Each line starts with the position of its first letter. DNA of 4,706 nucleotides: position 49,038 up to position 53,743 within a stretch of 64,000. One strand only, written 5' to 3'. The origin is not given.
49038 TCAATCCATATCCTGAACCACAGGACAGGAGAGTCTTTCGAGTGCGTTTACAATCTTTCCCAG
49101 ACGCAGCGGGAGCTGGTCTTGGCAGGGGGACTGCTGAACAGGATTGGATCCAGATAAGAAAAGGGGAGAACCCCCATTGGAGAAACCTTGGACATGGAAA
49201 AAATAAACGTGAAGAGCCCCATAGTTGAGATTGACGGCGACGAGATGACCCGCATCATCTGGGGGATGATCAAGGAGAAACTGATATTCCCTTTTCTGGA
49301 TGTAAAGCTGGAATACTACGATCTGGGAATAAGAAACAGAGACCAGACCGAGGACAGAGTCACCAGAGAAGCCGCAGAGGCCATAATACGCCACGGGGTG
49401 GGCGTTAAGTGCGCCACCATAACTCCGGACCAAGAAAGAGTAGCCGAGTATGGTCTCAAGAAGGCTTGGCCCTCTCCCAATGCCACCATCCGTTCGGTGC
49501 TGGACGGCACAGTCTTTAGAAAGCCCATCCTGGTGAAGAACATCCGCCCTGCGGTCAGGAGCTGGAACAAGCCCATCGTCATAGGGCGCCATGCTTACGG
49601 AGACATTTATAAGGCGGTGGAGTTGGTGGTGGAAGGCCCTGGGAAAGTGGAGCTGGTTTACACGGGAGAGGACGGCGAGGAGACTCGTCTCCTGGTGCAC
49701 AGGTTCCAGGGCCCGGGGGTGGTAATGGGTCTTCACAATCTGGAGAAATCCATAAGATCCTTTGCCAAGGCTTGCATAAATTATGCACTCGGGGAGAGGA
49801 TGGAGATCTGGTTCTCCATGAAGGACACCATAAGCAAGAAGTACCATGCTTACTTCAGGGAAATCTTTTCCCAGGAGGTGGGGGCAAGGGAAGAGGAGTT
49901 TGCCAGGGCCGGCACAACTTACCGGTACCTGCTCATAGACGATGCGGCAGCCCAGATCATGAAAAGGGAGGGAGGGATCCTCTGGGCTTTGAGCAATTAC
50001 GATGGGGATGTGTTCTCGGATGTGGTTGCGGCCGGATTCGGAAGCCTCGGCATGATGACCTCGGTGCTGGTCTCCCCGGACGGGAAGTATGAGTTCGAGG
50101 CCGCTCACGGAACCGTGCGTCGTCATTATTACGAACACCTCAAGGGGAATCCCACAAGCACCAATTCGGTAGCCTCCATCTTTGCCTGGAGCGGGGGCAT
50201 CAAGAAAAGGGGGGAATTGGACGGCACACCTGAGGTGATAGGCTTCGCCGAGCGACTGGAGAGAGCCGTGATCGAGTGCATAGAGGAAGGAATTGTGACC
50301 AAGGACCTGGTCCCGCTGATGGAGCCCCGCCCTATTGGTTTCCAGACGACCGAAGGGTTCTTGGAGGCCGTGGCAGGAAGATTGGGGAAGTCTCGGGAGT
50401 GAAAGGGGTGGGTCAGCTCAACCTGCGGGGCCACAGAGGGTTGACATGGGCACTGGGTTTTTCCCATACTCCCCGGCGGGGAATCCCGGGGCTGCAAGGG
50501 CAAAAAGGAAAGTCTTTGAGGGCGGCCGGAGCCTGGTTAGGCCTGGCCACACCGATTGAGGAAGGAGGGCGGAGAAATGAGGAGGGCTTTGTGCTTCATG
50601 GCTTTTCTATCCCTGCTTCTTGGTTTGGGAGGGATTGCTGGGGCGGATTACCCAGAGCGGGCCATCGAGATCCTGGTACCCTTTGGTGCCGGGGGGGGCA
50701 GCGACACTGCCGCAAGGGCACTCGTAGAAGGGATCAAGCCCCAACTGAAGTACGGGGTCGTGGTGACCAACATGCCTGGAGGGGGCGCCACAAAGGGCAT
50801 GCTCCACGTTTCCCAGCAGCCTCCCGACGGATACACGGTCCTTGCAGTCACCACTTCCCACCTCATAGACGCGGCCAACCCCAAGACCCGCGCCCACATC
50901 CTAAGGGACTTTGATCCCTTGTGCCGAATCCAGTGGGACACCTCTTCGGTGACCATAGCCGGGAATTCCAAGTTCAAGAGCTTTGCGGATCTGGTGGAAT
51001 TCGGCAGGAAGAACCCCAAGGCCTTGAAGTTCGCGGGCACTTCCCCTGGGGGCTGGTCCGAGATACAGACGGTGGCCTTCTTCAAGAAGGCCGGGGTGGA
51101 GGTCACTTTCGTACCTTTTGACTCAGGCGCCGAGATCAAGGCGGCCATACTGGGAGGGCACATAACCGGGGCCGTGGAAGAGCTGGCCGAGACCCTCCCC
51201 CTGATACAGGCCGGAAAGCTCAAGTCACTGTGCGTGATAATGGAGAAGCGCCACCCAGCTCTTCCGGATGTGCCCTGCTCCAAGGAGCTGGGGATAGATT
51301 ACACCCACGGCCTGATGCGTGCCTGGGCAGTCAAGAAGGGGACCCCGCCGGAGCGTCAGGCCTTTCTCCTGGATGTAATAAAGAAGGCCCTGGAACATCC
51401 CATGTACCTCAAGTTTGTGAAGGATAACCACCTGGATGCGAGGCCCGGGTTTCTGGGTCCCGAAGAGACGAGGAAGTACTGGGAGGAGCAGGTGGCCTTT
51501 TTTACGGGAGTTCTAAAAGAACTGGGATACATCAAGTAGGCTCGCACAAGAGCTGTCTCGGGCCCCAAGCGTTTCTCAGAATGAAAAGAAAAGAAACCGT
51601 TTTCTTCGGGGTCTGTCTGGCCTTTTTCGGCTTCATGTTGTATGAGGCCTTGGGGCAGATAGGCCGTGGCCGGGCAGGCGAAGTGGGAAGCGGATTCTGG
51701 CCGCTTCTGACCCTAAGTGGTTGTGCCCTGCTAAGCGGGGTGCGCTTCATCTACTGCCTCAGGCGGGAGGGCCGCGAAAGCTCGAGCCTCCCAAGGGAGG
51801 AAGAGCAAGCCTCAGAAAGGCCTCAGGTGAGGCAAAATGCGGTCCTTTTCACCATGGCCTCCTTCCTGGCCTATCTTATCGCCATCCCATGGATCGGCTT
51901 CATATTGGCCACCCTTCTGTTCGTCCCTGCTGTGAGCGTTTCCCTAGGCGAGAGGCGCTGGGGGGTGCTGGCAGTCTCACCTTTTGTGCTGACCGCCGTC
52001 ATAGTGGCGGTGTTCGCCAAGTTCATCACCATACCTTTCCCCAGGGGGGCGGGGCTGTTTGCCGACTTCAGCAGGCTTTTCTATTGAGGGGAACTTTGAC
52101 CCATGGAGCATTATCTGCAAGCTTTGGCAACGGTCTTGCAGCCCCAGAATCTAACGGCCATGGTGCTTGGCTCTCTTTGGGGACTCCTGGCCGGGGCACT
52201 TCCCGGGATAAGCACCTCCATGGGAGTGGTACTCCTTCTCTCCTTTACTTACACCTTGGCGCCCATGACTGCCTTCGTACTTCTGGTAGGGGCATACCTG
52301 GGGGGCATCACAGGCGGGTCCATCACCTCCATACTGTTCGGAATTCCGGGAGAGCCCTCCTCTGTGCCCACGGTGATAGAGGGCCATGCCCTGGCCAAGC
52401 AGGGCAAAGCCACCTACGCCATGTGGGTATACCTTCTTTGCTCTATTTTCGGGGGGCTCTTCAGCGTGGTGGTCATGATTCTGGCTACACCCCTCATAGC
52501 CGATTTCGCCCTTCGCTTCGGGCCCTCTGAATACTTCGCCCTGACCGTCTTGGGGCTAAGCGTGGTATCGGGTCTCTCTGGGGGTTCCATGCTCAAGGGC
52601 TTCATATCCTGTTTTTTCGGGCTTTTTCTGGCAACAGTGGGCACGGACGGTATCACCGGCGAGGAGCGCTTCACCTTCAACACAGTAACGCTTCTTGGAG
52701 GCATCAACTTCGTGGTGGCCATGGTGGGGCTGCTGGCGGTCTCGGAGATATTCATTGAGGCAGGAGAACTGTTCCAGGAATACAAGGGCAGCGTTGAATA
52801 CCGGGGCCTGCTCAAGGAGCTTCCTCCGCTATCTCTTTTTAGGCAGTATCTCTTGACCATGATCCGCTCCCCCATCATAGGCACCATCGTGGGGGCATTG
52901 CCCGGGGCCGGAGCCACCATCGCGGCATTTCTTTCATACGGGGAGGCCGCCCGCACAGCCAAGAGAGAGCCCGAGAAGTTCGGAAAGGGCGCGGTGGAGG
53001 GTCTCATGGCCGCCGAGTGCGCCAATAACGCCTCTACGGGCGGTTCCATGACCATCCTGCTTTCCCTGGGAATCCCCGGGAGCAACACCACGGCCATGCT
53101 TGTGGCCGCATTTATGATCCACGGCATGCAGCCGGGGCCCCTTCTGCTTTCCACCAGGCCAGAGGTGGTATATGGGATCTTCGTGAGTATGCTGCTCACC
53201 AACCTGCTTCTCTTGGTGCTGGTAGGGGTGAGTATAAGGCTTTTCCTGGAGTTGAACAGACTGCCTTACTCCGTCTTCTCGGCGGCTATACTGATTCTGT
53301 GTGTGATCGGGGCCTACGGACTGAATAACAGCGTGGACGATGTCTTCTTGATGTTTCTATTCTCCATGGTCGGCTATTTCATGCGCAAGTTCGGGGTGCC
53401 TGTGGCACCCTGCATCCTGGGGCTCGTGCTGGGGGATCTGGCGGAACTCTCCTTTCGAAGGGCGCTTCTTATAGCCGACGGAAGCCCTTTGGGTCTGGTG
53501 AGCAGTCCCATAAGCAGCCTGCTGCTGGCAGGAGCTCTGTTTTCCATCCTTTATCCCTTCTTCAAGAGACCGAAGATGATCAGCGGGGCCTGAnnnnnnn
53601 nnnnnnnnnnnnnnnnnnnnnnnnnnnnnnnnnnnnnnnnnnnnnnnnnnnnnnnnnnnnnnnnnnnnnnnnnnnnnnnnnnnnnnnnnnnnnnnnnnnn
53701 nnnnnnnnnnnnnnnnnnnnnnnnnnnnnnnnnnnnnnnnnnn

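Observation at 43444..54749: Tricarboxylate (tricarballylate/aconitate/citrate-type) uptake and catabolism island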

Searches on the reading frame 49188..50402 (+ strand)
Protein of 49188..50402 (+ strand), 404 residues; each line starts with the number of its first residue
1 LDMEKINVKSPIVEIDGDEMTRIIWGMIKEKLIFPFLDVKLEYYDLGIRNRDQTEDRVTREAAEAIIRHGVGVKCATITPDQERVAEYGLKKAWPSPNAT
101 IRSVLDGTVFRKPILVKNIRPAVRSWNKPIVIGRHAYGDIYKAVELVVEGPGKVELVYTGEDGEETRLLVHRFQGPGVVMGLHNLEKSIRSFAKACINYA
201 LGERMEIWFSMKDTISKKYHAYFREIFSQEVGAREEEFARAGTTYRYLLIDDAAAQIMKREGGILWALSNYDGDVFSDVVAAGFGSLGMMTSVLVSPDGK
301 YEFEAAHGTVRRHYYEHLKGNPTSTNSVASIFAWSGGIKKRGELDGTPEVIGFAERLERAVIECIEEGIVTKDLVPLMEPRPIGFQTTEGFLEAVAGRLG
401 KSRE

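Call 3: search_protein_families(library=pfam, proteins=[window:49188-50402:+])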
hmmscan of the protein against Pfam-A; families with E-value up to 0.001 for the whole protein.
window:49188-50402:+ (404 aa): 1 family
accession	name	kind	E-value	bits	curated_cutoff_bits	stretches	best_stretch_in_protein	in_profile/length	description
PF00180.25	Iso_dh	-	9.4e-47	160.4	27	1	8-378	2-336/348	Isocitrate/isopropylmalate dehydrogenase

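Call 4: search_protein_families(library=ncbifam, proteins=[window:49188-50402:+])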
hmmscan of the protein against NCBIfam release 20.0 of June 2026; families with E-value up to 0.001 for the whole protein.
window:49188-50402:+ (404 aa): 14 families
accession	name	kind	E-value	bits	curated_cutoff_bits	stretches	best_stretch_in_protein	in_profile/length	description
NF006156.0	PRK08299.1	equivalog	2.7e-188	625.6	335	1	3-401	1-400/403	NADP-dependent isocitrate dehydrogenase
TIGR00127.1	nadp_idh_euk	equivalog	1.4e-155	517.9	397.15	1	5-401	2-405/409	isocitrate dehydrogenase (NADP(+))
NF006673.0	PRK09222.1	equivalog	3.1e-10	39.6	509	1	58-402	54-344/482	NADP-dependent isocitrate dehydrogenase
NF005036.0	PRK06451.1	equivalog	5.5e-08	31.9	484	1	47-385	68-397/412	NADP-dependent isocitrate dehydrogenase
TIGR02088.1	LEU3_arch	subfamily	3.4e-06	26.5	409.8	1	188-313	144-262/324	isopropylmalate/isohomocitrate dehydrogenases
TIGR00183.1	prok_nadp_idh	equivalog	5.5e-06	25.5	567.3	1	96-380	113-399/417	isocitrate dehydrogenase (NADP(+))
TIGR02924.1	ICDH_alpha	equivalog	2.1e-05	23.8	561.35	1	196-325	154-277/473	isocitrate dehydrogenase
NF005425.0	PRK07006.1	equivalog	6.1e-05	21.9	490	1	256-326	288-357/416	NADP-dependent isocitrate dehydrogenase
TIGR00175.1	mito_nad_idh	equivalog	7.8e-05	22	432.4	0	176-374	134-317/334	isocitrate dehydrogenase (NAD(+))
TIGR00169.1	leuB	equivalog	0.00011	21.4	353.2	1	244-313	213-283/349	3-isopropylmalate dehydrogenase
NF005610.0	PRK07362.1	equivalog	0.0002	20.1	585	1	261-381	352-457/474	NADP-dependent isocitrate dehydrogenase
NF006529.0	PRK08997.1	equivalog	0.0004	19.5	510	0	248-325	204-280/335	isocitrate dehydrogenase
NF006048.0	PRK08194.1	equivalog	0.00061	19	501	0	222-311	196-282/352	tartrate dehydrogenase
NF040619.1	AksF_Meth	equivalog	0.00072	18.7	500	0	204-374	177-330/343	homoisocitrate dehydrogenase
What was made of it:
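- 49194..50402 (+): Eukaryote-type homodimeric NADP-isocitrate dehydrogenase: isocitrate to 2-oxoglutarate. The ATG at 49194 follows a GGAGAA motif. NF006156 scores 626 against 335 and TIGR00127 scores 518 against 397 (call 4).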

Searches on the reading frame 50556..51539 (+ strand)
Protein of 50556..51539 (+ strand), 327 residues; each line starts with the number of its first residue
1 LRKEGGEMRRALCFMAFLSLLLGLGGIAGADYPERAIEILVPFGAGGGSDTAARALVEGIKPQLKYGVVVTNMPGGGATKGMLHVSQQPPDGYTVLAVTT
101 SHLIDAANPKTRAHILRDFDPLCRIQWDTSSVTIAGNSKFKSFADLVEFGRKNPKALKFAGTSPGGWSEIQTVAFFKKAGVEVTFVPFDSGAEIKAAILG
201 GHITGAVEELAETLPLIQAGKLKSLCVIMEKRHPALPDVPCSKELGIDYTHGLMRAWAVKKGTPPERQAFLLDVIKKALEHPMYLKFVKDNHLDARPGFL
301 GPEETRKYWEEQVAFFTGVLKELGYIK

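Call 3: search_protein_families(library=pfam, proteins=[window:50556-51539:+])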
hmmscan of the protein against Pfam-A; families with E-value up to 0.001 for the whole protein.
window:50556-51539:+ (327 aa): 1 family
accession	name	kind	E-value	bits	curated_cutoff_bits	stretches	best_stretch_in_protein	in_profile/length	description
PF03401.19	TctC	-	8.1e-35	121.1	27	1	53-314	2-263/274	Tripartite tricarboxylate transporter family receptor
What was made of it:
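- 50577..51539 (+): TctC, the periplasmic binding protein of the tripartite tricarboxylate transporter. The ATG at 50577 follows AAGGAGG. Pfam TctC scores 121 bits (call 3).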

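Call 4: search_protein_families(library=ncbifam, proteins=[window:50556-51539:+])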
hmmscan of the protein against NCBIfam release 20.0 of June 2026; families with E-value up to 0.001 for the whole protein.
window:50556-51539:+ (327 aa): 0 families

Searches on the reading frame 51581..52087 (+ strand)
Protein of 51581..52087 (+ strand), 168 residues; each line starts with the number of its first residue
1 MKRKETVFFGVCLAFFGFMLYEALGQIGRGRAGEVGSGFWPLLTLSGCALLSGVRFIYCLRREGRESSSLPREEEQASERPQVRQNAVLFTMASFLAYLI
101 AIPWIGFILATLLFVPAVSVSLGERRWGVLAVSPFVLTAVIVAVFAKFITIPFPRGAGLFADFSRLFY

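Call 3: search_protein_families(library=pfam, proteins=[window:51581-52087:+])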
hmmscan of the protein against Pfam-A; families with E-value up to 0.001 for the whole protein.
window:51581-52087:+ (168 aa): 1 family
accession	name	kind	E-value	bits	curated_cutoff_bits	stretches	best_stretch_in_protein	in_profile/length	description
PF07331.16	TctB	-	3.3e-20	73.1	29.1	1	10-154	4-137/137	Tripartite tricarboxylate transporter TctB family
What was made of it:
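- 51581..52087 (+): TctB, small membrane subunit. Pfam TctB scores 73 bits (call 3).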

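Call 4: search_protein_families(library=ncbifam, proteins=[window:51581-52087:+])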
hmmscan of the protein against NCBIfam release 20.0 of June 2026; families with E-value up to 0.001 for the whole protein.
window:51581-52087:+ (168 aa): 0 families

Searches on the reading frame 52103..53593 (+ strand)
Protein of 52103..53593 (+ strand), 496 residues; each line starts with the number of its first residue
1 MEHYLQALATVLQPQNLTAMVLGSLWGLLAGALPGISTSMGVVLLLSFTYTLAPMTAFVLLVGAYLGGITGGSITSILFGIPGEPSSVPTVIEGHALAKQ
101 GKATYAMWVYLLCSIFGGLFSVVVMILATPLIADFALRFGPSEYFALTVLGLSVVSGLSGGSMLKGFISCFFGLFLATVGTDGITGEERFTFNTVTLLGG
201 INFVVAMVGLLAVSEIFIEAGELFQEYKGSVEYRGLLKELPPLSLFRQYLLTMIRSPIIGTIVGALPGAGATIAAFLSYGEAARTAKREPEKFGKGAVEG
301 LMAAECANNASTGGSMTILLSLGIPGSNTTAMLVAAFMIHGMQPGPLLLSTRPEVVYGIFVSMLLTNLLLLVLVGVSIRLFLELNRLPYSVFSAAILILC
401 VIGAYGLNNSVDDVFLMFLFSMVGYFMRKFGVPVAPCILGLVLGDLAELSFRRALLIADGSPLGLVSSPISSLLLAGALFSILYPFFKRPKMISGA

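Call 3: search_protein_families(library=pfam, proteins=[window:52103-53593:+])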
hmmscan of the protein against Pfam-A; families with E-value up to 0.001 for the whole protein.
window:52103-53593:+ (496 aa): 1 family
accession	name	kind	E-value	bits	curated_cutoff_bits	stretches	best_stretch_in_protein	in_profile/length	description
PF01970.21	TctA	-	7.3e-142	473.4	28.9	1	17-439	1-423/423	Tripartite tricarboxylate transporter TctA family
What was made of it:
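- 52103..53593 (+): TctA, large membrane subunit. Pfam TctA scores 473 bits (call 3).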

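Call 4: search_protein_families(library=ncbifam, proteins=[window:52103-53593:+])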
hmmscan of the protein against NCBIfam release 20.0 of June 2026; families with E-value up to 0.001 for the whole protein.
window:52103-53593:+ (496 aa): 0 families
